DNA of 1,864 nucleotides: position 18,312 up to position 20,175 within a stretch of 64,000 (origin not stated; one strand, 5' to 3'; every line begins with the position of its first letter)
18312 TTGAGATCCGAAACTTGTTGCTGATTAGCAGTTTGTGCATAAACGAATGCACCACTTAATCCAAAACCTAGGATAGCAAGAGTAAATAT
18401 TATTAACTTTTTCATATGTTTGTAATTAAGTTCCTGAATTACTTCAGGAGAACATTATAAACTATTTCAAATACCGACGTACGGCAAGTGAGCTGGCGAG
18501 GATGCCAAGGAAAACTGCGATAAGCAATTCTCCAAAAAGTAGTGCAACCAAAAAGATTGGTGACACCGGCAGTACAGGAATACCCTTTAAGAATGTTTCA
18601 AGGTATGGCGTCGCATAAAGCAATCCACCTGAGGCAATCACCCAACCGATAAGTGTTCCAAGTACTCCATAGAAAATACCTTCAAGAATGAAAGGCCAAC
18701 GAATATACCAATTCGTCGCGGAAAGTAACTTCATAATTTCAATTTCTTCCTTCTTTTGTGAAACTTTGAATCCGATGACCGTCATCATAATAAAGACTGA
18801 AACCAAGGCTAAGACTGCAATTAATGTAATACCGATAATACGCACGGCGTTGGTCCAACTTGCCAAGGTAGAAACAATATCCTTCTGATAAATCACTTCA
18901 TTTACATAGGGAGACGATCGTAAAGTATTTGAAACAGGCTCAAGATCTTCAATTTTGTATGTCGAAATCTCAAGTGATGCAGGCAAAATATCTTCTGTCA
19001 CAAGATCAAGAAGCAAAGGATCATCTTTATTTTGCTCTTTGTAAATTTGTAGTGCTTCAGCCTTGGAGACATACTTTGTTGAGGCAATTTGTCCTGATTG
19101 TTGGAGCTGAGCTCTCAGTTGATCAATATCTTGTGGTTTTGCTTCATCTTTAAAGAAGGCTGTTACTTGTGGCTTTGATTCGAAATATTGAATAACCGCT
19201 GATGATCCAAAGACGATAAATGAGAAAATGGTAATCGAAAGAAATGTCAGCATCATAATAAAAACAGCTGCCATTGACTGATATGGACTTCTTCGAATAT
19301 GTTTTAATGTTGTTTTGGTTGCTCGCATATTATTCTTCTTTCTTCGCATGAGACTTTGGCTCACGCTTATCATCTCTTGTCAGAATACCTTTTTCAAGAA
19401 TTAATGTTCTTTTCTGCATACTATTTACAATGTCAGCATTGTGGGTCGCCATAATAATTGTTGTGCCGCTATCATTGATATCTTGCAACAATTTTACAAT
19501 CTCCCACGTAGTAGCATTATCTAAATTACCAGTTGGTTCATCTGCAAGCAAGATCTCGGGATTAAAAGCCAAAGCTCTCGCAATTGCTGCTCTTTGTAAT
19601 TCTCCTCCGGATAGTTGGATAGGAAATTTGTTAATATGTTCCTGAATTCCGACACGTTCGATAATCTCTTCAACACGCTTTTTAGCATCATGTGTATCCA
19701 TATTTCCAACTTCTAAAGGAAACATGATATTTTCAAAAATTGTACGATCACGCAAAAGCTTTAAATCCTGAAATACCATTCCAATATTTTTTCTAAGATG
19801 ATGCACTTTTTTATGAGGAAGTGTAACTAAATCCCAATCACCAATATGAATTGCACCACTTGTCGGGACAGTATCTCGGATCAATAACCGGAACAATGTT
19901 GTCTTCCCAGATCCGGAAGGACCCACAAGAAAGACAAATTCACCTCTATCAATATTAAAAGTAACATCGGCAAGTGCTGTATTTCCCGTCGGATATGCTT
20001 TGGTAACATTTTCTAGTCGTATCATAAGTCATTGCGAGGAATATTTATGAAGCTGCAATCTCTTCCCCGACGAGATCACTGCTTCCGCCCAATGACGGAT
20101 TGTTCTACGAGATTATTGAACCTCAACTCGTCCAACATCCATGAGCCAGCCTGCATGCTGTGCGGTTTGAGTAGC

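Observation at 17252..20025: ftsE-ftsX followed by a coiled-coil secreted protein whose hydrolase module is a C39-like cysteine peptidase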

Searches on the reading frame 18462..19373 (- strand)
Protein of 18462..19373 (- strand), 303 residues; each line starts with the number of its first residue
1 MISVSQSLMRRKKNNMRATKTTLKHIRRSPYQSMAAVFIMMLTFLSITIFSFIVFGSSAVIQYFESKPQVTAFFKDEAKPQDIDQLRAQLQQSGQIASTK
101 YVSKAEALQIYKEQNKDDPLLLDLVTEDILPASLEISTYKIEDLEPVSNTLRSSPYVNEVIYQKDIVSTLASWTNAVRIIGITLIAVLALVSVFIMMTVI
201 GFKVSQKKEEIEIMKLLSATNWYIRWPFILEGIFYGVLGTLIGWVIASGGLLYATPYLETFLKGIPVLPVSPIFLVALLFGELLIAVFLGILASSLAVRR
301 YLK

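Call 3: search_protein_families(library=pfam, proteins=[window:18462-19373:-], max_evalue=0.1)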
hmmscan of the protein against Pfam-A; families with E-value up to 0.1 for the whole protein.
window:18462-19373:- (303 aa): 5 families
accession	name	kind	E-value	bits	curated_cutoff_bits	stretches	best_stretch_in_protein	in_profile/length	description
PF18075.7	FtsX_ECD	-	2.5e-18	66.9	23.5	1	69-160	2-96/96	FtsX extracellular domain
PF02687.27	FtsX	-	1.8e-13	51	25.5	1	183-300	2-118/120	FtsX-like permease C-terminal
PF12420.13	DUF3671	-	0.0021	18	34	1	13-214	141-221/223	Fam-L, Fam-M like protein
PF20599.3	DUF6796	-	0.016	15.3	26.9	1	173-247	89-163/225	Family of unknown function (DUF6796)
PF06024.17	Orf78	-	0.055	14.2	29.4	0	12-54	39-81/101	Orf78 (ac78)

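Call 4: search_protein_families(library=ncbifam, proteins=[window:18462-19373:-], max_evalue=0.1)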
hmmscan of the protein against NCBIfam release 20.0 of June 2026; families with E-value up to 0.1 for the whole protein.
window:18462-19373:- (303 aa): 8 families
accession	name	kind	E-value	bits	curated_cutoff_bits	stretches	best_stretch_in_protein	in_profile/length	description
NF038347.1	FtsX_Gpos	exception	4.1e-56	190.5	225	1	15-303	4-296/296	permease-like cell division protein FtsX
TIGR00439.2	FtsX_Gneg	equivalog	5.6e-54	183.3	255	1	17-303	3-292/292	permease-like cell division protein FtsX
NF038346.1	FtsX_actino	exception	5.1e-35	121.3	250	1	63-303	49-307/308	permease-like cell division protein FtsX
TIGR02212.1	lolCE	equivalog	3.8e-08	32.7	362.45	1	180-247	269-335/411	lipoprotein-releasing ABC transporter permease subunit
TIGR02213.1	lolE_release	exception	2.2e-07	30.1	540.35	1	177-265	262-353/411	lipoprotein-releasing ABC transporter permease subunit LolE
NF008357.0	PRK11146.1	exception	1.6e-06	27.2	439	1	179-260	271-351/414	lipoprotein-releasing ABC transporter permease subunit LolE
TIGR03434.1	ADOP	subfamily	0.00023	19.4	622.3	1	160-287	660-784/803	ADOP family duplicated permease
NF008076.0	PRK10814.1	exception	0.0048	15.9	473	1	180-265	267-354/399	lipoprotein-releasing ABC transporter permease subunit LolC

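Call 59: find_related_loci(query=A3, collection=metagenome_contigs, flank=4000)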
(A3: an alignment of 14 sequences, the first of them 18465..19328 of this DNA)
Query A3 (288 aa) in metagenome_contigs; peptide patterns used: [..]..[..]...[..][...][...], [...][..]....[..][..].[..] (x = any residue, [..] = any of these).
600 stretches matched a pattern (row limit reached: there are more); 570 encode a relative of the query (tblastn E <= 1e-3); the best 80 are kept; 80 distinct loci.
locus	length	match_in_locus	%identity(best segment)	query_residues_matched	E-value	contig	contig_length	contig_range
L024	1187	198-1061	88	1-288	0e+0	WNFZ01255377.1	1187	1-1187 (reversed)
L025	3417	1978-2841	76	1-288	1e-158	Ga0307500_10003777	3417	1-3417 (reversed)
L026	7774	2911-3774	75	1-288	2e-149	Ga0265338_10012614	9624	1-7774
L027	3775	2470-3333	80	1-288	8e-153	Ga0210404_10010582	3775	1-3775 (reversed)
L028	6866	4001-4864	75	1-288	2e-143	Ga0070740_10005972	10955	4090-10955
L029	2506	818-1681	72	1-288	1e-151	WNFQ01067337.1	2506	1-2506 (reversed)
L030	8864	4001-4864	75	1-288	8e-143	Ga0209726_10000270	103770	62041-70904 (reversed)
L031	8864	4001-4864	77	1-288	4e-142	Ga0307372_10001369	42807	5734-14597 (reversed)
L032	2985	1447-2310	77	1-288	1e-147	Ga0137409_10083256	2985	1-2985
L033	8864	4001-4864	74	1-288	1e-138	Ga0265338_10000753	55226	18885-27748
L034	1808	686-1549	73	1-288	5e-149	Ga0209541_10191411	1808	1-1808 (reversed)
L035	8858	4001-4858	74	3-288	3e-138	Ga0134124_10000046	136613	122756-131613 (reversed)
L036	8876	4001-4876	72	1-288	6e-136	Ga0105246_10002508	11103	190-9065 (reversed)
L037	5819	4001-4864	67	1-288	3e-133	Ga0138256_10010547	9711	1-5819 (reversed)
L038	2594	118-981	70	1-288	7e-140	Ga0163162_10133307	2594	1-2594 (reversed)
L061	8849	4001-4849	64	6-288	3e-122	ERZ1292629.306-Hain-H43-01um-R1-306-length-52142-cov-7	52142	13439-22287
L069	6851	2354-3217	64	1-288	1e-121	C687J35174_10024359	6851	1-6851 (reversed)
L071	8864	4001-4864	61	1-288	3e-121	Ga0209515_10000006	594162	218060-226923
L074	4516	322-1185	64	1-288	4e-122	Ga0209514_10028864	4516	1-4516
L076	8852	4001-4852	65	5-288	5e-120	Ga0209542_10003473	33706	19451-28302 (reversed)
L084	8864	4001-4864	60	1-288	8e-119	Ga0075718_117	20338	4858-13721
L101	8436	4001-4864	63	1-288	7e-116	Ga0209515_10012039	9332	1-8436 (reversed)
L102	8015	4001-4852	64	5-288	1e-115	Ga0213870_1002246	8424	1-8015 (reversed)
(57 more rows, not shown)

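Call 62: search_protein_families(library=pfam, proteins=[L061:4849-6084:+, L069:3229-4443:+, L074:1197-2435:+, L076:4863-6056:+, L084:4933-6099:+, L101:4876-6081:+, L102:4871-6094:+, L071:4876-6039:+], max_evalue=0.01)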
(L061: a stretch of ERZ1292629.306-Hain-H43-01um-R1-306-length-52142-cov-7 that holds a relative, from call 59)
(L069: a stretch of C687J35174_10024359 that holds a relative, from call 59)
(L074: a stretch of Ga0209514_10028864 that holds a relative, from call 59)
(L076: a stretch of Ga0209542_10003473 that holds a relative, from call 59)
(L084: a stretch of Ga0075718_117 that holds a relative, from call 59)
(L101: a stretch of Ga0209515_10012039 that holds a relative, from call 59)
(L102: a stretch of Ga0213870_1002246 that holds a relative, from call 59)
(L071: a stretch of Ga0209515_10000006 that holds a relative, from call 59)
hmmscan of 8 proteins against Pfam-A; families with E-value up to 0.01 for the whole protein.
L061:4849-6084:+ (412 aa): 4 families
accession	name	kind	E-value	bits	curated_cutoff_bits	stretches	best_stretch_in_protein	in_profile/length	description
PF01551.29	Peptidase_M23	-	2.3e-08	34.5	28.7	1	262-300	62-96/96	Peptidase family M23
PF24568.1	CC_PcsB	-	0.00019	21.7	27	1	119-186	2-70/75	Peptidoglycan hydrolase PcsB, coiled-coil domain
PF06810.17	Phage_scaffold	-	0.0017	18.8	35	1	55-117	22-85/170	Phage capsid assembly scaffolding protein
PF24627.1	PUMA_CC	-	0.004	17.5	30.1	1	62-128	3-69/74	PUMA coiled-coil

L069:3229-4443:+ (405 aa): 10 families
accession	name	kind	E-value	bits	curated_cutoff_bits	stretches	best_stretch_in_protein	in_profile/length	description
PF01551.29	Peptidase_M23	-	6e-09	36.4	28.7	1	260-296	62-96/96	Peptidase family M23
PF12795.12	MscS_porin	-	0.00015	21.9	34.4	1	33-116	64-147/238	Mechanosensitive ion channel porin domain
PF08614.16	ATG16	-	0.0003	21.5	33.7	1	30-119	57-146/200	Autophagy protein 16 (ATG16)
PF05667.16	CCDC22_CC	-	0.00061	19.5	39.2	1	42-98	207-263/477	CCDC22 protein coiled-coil region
PF24568.1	CC_PcsB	-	0.00063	20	27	1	112-181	1-71/75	Peptidoglycan hydrolase PcsB, coiled-coil domain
PF24627.1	PUMA_CC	-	0.00066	20.1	30.1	0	54-120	1-67/74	PUMA coiled-coil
PF07889.17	DUF1664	-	0.0018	18.7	34.6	1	46-124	40-115/124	Protein of unknown function (DUF1664)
PF12097.14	DUF3573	-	0.0048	16.2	26.6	1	4-112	3-109/383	Protein of unknown function (DUF3573)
PF11932.13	DUF3450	-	0.0053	16.5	32.6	1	38-111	21-94/241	Protein of unknown function (DUF3450)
PF06785.16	UPF0242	-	0.0065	17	33.5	0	30-117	66-153/194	Uncharacterised protein family (UPF0242) N-terminus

L074:1197-2435:+ (413 aa): 6 families
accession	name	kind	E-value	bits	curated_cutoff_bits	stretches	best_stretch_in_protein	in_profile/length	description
PF01551.29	Peptidase_M23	-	4.1e-11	43.4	28.7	1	256-286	59-89/96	Peptidase family M23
PF12795.12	MscS_porin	-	0.00042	20.4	34.4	1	28-117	59-148/238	Mechanosensitive ion channel porin domain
PF24568.1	CC_PcsB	-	0.00046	20.4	27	1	112-181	1-71/75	Peptidoglycan hydrolase PcsB, coiled-coil domain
PF05667.16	CCDC22_CC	-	0.0022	17.7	39.2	1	43-97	208-262/477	CCDC22 protein coiled-coil region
PF08614.16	ATG16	-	0.0032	18.1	33.7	1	33-119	60-146/200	Autophagy protein 16 (ATG16)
PF07889.17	DUF1664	-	0.0033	17.9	34.6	1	46-124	40-115/124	Protein of unknown function (DUF1664)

L076:4863-6056:+ (398 aa): 12 families
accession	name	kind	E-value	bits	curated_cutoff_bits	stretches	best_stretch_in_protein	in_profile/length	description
PF01551.29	Peptidase_M23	-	6.6e-12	45.9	28.7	2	253-290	61-96/96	Peptidase family M23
PF08614.16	ATG16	-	1.6e-05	25.7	33.7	1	28-116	61-149/200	Autophagy protein 16 (ATG16)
PF11932.13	DUF3450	-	2.5e-05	24.1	32.6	1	14-120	3-109/241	Protein of unknown function (DUF3450)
PF24568.1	CC_PcsB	-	0.0002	21.6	27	1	110-173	5-69/75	Peptidoglycan hydrolase PcsB, coiled-coil domain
PF05667.16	CCDC22_CC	-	0.00026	20.7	39.2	1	36-111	199-275/477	CCDC22 protein coiled-coil region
PF16331.10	TolA_bind_tri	-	0.0016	19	30.1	1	40-108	3-71/76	TolA binding protein trimerisation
PF05266.19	DUF724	-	0.0022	18.3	38.4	0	39-100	121-182/188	Protein of unknown function (DUF724)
PF14257.11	DUF4349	-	0.0029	17.4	27.7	1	41-124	115-191/213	Domain of unknown function (DUF4349)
PF07926.17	TPR_MLP1_2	-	0.0049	17.3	36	1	39-72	94-127/129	TPR/MLP1/MLP2-like protein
PF25014.1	NET2A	-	0.0066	16.8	33.1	1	38-116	122-200/235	NET2A-like domain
PF02403.27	Seryl_tRNA_N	-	0.0086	16.7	28.2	1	39-122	27-106/108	Seryl-tRNA synthetase N-terminal domain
PF24555.1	CC4_CEP85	-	0.0094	16.8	27.3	1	168-227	3-62/85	Centrosomal protein of 85 kDa-like, CC4 coiled-coil domain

L084:4933-6099:+ (389 aa): 8 families
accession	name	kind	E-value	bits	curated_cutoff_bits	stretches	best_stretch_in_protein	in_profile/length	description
PF01551.29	Peptidase_M23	-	1.5e-19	70.4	28.7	2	330-388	2-52/96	Peptidase family M23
PF24568.1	CC_PcsB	-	2.5e-05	24.5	27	1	109-181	1-74/75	Peptidoglycan hydrolase PcsB, coiled-coil domain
PF05911.16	FPP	-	0.0017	17.2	40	1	43-118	719-794/871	Filament-like plant protein, long coiled-coil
PF06825.17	HSBP1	-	0.0064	16.8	28.6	0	47-71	23-47/51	Heat shock factor binding protein 1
PF00038.26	Filament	-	0.007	16.5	40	0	173-247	199-273/313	Intermediate filament protein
PF07889.17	DUF1664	-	0.0085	16.6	34.6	0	57-122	51-116/124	Protein of unknown function (DUF1664)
PF02403.27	Seryl_tRNA_N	-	0.0093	16.6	28.2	1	44-125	29-106/108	Seryl-tRNA synthetase N-terminal domain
PF04210.18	MtrG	-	0.0099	16.2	27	0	41-67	7-33/64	Tetrahydromethanopterin S-methyltransferase, subunit G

L101:4876-6081:+ (402 aa): 15 families
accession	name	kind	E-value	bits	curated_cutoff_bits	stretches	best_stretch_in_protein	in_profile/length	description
PF01551.29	Peptidase_M23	-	7.3e-12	45.8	28.7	1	247-277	59-89/96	Peptidase family M23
PF08614.16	ATG16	-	1.2e-06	29.3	33.7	1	32-116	68-152/200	Autophagy protein 16 (ATG16)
PF12795.12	MscS_porin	-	5.2e-06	26.7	34.4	1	27-116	67-156/238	Mechanosensitive ion channel porin domain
PF24568.1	CC_PcsB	-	8.4e-06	26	27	1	103-171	1-70/75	Peptidoglycan hydrolase PcsB, coiled-coil domain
PF05911.16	FPP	-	8.6e-05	21.4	40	1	34-115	680-762/871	Filament-like plant protein, long coiled-coil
PF11932.13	DUF3450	-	0.00013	21.8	32.6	1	24-116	14-100/241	Protein of unknown function (DUF3450)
PF06785.16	UPF0242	-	0.00017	22.2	33.5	1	37-117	81-166/194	Uncharacterised protein family (UPF0242) N-terminus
PF05622.17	HOOK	-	0.00025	20.4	35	1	34-115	249-333/514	HOOK protein coiled-coil region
PF00038.26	Filament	-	0.0011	19.1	40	0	41-112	7-79/313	Intermediate filament protein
PF04108.17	ATG17_like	-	0.0015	18.5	43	1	40-238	118-275/355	Autophagy protein ATG17-like domain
PF14932.11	HAUS-augmin3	-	0.0032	17.4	29.4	1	37-113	72-148/260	HAUS augmin-like complex subunit 3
PF06810.17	Phage_scaffold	-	0.0056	17.1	35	0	45-103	27-86/170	Phage capsid assembly scaffolding protein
PF12329.13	TMF_DNA_bd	-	0.0069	16.8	35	1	43-112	3-72/74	TATA element modulatory factor 1 DNA binding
PF13166.12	AAA_13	-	0.0072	15.5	36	1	28-115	359-451/713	AAA domain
PF08892.16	YqcI_YcgG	-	0.008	16.4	27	1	181-236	31-92/211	YqcI/YcgG family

L102:4871-6094:+ (408 aa): 3 families
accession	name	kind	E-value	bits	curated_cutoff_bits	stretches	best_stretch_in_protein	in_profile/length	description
PF01551.29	Peptidase_M23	-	2.5e-11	44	28.7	2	259-297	62-96/96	Peptidase family M23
PF24568.1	CC_PcsB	-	0.0002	21.6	27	1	116-183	2-70/75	Peptidoglycan hydrolase PcsB, coiled-coil domain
PF06818.20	Fez1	-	0.0056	17.6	34.4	1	54-225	42-157/199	Fez1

L071:4876-6039:+ (388 aa): 3 families
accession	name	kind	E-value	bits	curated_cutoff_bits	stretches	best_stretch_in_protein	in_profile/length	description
PF01551.29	Peptidase_M23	-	3.5e-07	30.8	28.7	1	238-276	62-96/96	Peptidase family M23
PF24627.1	PUMA_CC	-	9.6e-05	22.8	30.1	1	40-104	5-69/74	PUMA coiled-coil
PF10473.14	CENP-F_leu_zip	-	0.0072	16.8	34.5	1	29-108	31-110/140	Leucine-rich repeats of kinetochore protein Cenp-F/LEK1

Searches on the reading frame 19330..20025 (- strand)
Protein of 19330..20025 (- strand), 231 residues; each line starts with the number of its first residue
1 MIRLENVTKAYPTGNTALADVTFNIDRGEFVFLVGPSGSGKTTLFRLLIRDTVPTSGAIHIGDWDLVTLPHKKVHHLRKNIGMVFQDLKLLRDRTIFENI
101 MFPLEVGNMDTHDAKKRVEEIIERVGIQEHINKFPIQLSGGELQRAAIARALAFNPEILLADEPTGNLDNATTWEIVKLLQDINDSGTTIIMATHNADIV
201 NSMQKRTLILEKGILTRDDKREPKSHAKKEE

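Call 3: search_protein_families(library=pfam, proteins=[window:19330-20025:-], max_evalue=0.1)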
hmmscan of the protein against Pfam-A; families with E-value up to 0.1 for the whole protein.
window:19330-20025:- (231 aa): 28 families (the best 25 are shown)
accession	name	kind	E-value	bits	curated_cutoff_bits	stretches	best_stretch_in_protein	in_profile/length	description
PF00005.33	ABC_tran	-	6.6e-36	124.4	25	1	18-165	1-136/137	ABC transporter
PF13304.12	AAA_21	-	3.8e-08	34.2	27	2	30-51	1-24/304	AAA domain, putative AbiEii toxin, Type IV TA system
PF02463.25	SMC_N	-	3.2e-06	27.2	40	1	114-206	119-208/220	RecF/RecN/SMC N terminal domain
PF00931.28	NB-ARC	-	2.2e-05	24.3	23.5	1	28-219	19-160/248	NB-ARC domain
PF13401.12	AAA_22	-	0.00011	22.9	27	1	28-88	5-58/130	AAA domain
PF13191.12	AAA_16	-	0.00013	22.9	32.6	1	26-67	22-63/167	AAA ATPase domain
PF20720.3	nSTAND3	-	0.00015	22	27.2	1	26-54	15-43/155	Novel STAND NTPase 3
PF00004.35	AAA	-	0.00066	20.6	21.2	1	31-90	1-55/131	ATPase family associated with various cellular activities (AAA)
PF13555.12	AAA_29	-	0.0016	18.6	27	1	21-45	15-39/61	P-loop containing region of AAA domain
PF06414.18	Zeta_toxin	-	0.0031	17.4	22.3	1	29-62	17-50/199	Zeta toxin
PF09439.16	SRPRB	-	0.0038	17.1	25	1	30-54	5-29/178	Signal recognition particle receptor beta subunit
PF13238.12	AAA_18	-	0.0041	18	29.4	1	31-51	1-21/128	AAA domain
PF24389.1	ORC-CDC6-like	-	0.0063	15.7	27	1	31-48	35-52/571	ORC-CDC6-like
PF25199.1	nSTAND_NTPase5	-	0.0088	16.3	34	1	26-53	39-66/145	Novel STAND NTPase 5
PF13481.12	AAA_25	-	0.012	15.7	27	1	25-45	30-50/195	AAA domain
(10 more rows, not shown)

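Call 4: search_protein_families(library=ncbifam, proteins=[window:19330-20025:-], max_evalue=0.1)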
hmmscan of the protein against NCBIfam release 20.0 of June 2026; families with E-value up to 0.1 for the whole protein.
window:19330-20025:- (231 aa): 208 families (the best 25 are shown)
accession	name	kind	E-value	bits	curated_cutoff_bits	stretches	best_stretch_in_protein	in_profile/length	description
TIGR02673.1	FtsE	equivalog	9.2e-80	267.3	264.85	1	1-213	1-213/214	cell division ATP-binding protein FtsE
TIGR02211.1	LolD_lipo_ex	equivalog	7.6e-55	185.8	307.75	1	1-215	1-219/221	lipoprotein-releasing ABC transporter ATP-binding protein LolD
NF040933.2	ABC_arch_GlcV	equivalog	1.9e-53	181.6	450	1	2-217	3-222/357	glucose ABC transporter ATP-binding protein GlcV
TIGR02314.1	ABC_MetN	equivalog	5.7e-53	180.1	499.7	1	1-219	1-223/343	methionine ABC transporter ATP-binding protein MetN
NF007027.0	PRK09493.1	equivalog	3.6e-51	173.8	379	1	1-220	1-219/240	glutamine ABC transporter ATP-binding protein GlnQ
NF038007.1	ABC_ATP_DarD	equivalog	8.3e-51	172.5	375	1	1-213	1-216/218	darobactin export ABC transporter ATP-binding protein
TIGR02982.1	heterocyst_DevA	subfamily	1.9e-50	171.5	295.8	1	2-215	2-219/220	ABC exporter ATP-binding subunit, DevA family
TIGR03608.1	L_ocin_972_ABC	subfamily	2.1e-50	171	254.85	1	4-205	1-202/206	putative bacteriocin export ABC transporter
TIGR02315.1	ABC_phnC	equivalog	3.8e-50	170.6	266.1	1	1-220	1-229/243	phosphonate ABC transporter ATP-binding protein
TIGR04521.1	ECF_ATPase_2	equivalog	2e-49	168.1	330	1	2-222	1-230/279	energy-coupling factor transporter ATPase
NF008338.0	PRK11124.1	equivalog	3.5e-49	167.5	369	1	2-217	3-221/242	arginine ABC transporter ATP-binding protein ArtP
TIGR04520.1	ECF_ATPase_1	equivalog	4.6e-46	157.4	315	1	2-220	1-219/269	energy-coupling factor transporter ATPase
TIGR03265.1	PhnT2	equivalog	5.9e-46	157.3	457.7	1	2-215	5-213/353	putative 2-aminoethylphosphonate ABC transporter ATP-binding protein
NF040840.2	tungstate_WtpC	equivalog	4.3e-45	154.5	440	1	1-216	1-210/347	tungstate ABC transporter ATP-binding protein WtpC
TIGR00968.1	3a0106s01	subfamily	5.7e-44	150.4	342.75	1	2-216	1-210/237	sulfate ABC transporter ATP-binding protein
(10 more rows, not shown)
